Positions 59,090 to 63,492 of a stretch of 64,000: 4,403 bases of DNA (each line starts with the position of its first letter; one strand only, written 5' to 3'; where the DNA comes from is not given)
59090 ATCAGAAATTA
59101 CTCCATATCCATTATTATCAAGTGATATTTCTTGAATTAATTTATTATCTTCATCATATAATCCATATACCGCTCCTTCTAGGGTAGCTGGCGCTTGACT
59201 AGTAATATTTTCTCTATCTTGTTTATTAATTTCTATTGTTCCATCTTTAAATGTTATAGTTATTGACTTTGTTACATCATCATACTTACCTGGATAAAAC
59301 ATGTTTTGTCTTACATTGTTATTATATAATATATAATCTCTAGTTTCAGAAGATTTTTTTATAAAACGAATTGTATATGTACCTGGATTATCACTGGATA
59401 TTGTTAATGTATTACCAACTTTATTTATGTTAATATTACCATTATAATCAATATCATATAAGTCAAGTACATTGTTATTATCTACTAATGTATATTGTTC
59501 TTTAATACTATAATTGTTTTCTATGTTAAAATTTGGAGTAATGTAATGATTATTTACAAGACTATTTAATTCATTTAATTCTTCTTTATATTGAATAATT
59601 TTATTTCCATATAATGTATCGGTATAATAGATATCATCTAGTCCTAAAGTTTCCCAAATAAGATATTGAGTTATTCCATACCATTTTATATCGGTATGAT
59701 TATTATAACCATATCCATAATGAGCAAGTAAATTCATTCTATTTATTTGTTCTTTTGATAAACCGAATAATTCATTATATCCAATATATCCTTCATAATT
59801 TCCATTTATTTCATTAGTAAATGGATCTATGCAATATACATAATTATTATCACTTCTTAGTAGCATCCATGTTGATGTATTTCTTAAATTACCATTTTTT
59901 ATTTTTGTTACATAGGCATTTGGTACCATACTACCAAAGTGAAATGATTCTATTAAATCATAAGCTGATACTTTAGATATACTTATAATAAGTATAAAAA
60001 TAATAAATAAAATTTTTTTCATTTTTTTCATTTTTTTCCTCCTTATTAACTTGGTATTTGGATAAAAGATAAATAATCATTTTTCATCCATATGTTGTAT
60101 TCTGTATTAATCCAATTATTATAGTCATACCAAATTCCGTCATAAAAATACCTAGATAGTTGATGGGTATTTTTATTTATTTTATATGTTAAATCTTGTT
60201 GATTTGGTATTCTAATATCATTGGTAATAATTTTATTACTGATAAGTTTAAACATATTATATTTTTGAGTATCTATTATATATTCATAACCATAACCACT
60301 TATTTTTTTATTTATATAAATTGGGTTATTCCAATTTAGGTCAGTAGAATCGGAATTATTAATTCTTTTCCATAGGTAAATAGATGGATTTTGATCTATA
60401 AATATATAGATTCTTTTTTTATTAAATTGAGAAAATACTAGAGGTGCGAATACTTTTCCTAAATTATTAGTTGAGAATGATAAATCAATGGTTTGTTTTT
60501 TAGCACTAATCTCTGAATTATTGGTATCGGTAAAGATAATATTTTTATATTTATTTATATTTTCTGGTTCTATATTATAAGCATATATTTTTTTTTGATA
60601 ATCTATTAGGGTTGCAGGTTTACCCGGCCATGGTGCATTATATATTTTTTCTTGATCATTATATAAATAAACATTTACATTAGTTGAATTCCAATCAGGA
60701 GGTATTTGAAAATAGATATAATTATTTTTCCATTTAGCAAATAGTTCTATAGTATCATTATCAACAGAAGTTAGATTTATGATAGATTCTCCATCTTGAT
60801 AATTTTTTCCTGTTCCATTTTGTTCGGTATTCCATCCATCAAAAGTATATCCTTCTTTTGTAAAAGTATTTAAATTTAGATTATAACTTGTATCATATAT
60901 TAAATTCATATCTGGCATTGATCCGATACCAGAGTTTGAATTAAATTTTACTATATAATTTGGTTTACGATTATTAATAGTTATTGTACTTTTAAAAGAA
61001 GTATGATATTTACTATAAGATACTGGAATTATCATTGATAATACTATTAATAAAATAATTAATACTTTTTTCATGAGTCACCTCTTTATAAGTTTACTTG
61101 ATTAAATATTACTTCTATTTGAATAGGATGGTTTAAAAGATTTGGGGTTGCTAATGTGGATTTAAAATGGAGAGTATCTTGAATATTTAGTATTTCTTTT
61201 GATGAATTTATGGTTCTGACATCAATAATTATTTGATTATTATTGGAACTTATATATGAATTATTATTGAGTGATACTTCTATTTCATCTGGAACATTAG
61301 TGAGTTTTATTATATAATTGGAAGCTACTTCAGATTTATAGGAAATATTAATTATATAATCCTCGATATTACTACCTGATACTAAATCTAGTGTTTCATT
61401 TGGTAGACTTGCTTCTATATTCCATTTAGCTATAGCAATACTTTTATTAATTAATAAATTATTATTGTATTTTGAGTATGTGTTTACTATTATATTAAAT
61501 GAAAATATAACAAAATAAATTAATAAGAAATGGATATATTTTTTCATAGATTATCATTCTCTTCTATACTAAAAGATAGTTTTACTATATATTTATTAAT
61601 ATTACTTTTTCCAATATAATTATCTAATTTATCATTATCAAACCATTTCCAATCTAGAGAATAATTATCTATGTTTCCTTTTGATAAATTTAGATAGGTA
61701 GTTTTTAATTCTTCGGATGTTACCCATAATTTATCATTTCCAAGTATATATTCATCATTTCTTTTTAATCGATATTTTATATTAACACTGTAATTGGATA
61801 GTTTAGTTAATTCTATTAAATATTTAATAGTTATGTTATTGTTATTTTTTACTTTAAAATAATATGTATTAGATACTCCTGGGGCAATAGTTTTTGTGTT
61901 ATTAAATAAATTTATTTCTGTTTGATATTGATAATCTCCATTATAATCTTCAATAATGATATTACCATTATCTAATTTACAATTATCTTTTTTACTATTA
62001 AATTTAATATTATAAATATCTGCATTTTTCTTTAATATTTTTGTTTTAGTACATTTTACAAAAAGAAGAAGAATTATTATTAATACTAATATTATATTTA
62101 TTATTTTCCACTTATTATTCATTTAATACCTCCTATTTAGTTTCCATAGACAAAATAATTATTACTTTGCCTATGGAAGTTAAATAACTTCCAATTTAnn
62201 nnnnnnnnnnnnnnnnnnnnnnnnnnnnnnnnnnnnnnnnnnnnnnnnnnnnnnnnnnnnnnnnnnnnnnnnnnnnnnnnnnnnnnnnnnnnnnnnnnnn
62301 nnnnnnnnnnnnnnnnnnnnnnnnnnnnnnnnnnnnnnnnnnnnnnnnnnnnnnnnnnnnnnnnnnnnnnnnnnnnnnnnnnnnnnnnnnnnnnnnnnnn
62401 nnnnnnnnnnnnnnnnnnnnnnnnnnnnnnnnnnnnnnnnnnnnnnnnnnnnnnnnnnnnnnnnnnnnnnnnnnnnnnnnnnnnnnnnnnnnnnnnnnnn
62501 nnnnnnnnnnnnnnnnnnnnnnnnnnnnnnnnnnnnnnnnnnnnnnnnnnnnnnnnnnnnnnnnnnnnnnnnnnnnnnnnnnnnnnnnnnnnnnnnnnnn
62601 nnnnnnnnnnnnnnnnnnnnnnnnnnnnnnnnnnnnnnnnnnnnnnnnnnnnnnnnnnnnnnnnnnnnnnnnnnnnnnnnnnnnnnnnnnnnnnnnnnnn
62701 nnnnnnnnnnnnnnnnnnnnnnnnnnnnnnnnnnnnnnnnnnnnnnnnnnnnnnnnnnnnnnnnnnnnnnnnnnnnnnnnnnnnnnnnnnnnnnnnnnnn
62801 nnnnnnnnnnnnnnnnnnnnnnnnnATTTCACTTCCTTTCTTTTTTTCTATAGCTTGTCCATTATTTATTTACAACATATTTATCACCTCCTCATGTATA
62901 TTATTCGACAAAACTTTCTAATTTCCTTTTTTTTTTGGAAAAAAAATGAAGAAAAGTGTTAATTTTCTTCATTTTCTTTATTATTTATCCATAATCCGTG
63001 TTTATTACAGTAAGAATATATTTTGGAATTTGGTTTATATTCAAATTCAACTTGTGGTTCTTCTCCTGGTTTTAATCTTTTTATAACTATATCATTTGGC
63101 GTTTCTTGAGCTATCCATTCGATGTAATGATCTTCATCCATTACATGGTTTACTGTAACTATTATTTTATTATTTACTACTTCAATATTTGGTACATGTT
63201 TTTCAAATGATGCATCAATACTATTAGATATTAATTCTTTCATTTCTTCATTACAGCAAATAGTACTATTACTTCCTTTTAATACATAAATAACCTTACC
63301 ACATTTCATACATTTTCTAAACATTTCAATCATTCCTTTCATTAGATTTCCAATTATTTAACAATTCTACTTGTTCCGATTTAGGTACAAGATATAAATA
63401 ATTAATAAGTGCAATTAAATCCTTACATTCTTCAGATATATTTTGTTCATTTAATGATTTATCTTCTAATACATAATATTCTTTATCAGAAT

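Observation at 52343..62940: Surface-protein island that is a candidate undescribed fibre/adhesin system, with TasA-like secreted proteins, a TED adhesin and a sortase under the shared promoter module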

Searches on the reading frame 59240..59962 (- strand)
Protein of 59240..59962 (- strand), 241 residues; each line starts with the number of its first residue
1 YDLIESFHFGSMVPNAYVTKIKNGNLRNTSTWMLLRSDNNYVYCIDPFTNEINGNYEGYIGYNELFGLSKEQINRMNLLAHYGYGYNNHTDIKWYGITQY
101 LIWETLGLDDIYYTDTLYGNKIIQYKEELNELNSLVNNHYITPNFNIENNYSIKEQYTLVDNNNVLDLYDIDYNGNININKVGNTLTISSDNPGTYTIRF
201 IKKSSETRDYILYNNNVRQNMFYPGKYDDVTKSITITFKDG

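Call 59: search_solved_structures(query=window:59240-59962:-, max_evalue=1, show_alignments=3)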
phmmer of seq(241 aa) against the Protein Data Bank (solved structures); distinct sequences matched with E-value up to 1: 3.
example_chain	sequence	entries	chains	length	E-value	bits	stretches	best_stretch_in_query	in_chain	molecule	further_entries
6fx6_A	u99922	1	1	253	1.6e-06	31.2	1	31-199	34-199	SaTIE-TED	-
8i4l_D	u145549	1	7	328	0.18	14.8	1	116-205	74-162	The capsid protein(gp 19) of P-SCSP1u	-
1r5b_A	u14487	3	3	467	0.5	13.3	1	70-187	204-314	Eukaryotic peptide chain release factor GTP-binding subunit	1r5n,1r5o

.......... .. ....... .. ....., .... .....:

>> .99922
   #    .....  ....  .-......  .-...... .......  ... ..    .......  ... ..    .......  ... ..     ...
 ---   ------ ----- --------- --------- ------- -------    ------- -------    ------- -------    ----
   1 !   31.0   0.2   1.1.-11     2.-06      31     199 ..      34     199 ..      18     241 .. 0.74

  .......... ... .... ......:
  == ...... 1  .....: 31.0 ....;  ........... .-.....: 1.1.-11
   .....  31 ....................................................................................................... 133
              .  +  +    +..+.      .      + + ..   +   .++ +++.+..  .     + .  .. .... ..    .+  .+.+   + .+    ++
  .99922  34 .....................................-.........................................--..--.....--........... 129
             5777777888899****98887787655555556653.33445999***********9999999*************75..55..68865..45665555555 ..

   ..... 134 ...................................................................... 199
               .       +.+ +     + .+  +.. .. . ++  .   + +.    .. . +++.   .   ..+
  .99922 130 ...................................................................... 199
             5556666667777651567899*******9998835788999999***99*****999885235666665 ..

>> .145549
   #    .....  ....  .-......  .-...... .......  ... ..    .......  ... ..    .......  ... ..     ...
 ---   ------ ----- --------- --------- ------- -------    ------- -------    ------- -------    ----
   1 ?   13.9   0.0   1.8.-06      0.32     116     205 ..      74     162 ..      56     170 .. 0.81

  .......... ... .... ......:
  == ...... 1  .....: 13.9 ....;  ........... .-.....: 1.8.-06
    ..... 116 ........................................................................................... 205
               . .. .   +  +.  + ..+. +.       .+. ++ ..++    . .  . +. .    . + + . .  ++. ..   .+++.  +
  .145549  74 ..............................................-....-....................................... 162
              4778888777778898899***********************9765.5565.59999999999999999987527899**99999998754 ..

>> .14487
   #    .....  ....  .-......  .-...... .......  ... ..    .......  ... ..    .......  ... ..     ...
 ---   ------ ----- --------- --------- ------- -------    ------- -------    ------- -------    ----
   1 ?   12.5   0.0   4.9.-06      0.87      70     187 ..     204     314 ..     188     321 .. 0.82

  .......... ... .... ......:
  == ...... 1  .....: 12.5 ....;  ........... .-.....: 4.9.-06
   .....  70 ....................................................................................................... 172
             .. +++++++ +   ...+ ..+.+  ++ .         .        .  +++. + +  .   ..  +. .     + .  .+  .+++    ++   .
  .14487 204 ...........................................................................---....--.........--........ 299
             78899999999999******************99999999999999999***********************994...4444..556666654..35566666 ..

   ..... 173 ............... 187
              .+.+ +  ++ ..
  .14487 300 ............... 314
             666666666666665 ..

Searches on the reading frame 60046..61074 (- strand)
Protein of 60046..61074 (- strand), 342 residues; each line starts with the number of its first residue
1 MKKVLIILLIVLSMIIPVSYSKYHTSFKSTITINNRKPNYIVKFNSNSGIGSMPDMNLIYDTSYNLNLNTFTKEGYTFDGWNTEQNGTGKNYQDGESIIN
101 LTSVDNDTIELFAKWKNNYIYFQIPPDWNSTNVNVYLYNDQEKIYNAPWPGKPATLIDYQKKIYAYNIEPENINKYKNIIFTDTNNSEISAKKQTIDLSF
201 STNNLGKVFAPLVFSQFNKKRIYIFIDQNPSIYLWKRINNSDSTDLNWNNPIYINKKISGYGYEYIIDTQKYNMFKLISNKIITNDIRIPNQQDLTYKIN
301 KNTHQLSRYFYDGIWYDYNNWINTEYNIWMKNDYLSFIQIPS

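Call 3: search_protein_families(library=pfam, proteins=[window:60046-61074:-], max_evalue=1)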
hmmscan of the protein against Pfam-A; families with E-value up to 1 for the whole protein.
window:60046-61074:- (342 aa): 3 families
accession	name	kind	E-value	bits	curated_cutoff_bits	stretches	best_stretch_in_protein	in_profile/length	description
PF09479.16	Flg_new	-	1.7e-11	44.5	27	1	40-99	1-55/65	Listeria-Bacteroides repeat domain (List_Bact_rpt)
PF16738.10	CBM26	-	1.7e-08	34.9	28.1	1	120-189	1-65/70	Starch-binding module 26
PF18998.6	Flg_new_2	-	0.11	13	23.6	1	66-91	25-48/73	Divergent InlB B-repeat domain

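Call 4: search_protein_families(library=ncbifam, proteins=[window:60046-61074:-], max_evalue=1)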
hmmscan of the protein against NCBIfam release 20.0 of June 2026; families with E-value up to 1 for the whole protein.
window:60046-61074:- (342 aa): 1 family
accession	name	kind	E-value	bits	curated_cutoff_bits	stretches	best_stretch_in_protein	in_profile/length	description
TIGR02543.1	List_Bact_rpt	repeat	1e-05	25.8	20.95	1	72-118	2-43/44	TIGR02543 family repeat protein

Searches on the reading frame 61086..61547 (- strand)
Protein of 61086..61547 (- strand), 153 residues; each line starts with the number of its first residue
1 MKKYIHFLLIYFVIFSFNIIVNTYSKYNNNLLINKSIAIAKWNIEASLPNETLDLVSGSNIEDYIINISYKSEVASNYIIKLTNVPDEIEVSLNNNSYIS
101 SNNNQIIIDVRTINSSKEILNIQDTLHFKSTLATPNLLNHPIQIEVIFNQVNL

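Call 3: search_protein_families(library=pfam, proteins=[window:61086-61547:-], max_evalue=1)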
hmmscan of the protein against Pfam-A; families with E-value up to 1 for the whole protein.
window:61086-61547:- (153 aa): 3 families
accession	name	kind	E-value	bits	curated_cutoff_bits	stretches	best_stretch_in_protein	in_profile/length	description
PF06823.17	DUF1236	-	0.056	13.6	32.4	1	80-112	26-56/64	Protein of unknown function (DUF1236)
PF09022.15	Staphostatin_A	-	0.65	10.4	24.1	1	59-125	32-92/105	Staphostatin A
PF15701.10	DUF4668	-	0.67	10.2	27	1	1-46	93-138/162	Domain of unknown function (DUF4668)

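Call 4: search_protein_families(library=ncbifam, proteins=[window:61086-61547:-], max_evalue=1)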
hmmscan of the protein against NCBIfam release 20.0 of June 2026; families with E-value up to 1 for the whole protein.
window:61086-61547:- (153 aa): 0 families

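Call 76: predict_structure(alignment_id=A6)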
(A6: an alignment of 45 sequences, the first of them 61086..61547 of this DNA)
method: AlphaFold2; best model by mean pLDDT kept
length: 153 residues; sequences in the alignment: 45
mean_pLDDT: 81.3   pTM: 0.64
mean pLDDT of the five models: 81.3, 79.7, 78.0, 77.8, 76.5
residues with pLDDT >= 90: 56; 70-90: 72; 50-70: 12; < 50: 13
segments of 3 or more residues with pLDDT < 50: 25-37
pLDDT, mean of each block of 10 residues (from residue 1): 88 88 51 50 77 74 87 88 92 93 87 83 91 78 90 77
secondary structure, 60 per line:
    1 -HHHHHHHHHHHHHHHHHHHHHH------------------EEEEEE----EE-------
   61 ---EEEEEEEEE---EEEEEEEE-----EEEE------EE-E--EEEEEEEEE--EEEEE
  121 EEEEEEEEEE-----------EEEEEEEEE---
elements in order: H2-23 E42-47 E64-72 E76-83 E89-92 E105-113 E116-130 E142-150

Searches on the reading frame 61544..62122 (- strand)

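Call 3: search_protein_families(library=pfam, proteins=[window:61544-62122:-], max_evalue=1)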
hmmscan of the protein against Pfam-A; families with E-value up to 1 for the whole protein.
window:61544-62122:- (192 aa): 4 families
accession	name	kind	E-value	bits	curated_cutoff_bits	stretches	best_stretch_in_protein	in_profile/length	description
PF23763.2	Beta-barrel_GLAA-B_I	-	0.058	14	28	1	28-93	4-73/95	GLAA-B beta-barrel domain I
PF09066.15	B2-adapt-app_C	-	0.086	13.3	22.6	1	71-121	48-97/112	Beta2-adaptin appendage, C-terminal sub-domain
PF17833.7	pre-PUA_NIP7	-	0.092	13.5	23.1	0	106-149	14-58/80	NIP7/UPF0113, pre-PUA domain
PF08646.16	Rep_fac-A_C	-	0.25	11.6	28.5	1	24-120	26-119/146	Replication factor-A C terminal domain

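Call 4: search_protein_families(library=ncbifam, proteins=[window:61544-62122:-], max_evalue=1)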
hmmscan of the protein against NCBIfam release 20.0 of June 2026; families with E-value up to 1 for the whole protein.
window:61544-62122:- (192 aa): 0 families

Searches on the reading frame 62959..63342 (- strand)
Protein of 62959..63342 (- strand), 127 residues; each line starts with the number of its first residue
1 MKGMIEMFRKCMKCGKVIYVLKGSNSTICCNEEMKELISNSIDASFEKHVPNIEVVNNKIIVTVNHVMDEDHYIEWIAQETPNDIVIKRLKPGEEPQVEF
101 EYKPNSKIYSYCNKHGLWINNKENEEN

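Call 75: search_protein_families(library=pfam, proteins=[window:62959-63342:-], max_evalue=0.01)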
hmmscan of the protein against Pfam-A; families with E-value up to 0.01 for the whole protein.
window:62959-63342:- (127 aa): 2 families
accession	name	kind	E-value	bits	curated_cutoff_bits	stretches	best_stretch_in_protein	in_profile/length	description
PF01880.24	Desulfoferrodox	-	4.4e-13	50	22.2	1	43-120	3-97/98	Desulfoferrodoxin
PF06397.17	Desulfoferrod_N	-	1.4e-05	25.1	23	1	10-36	8-35/36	Desulfoferrodoxin, N-terminal domain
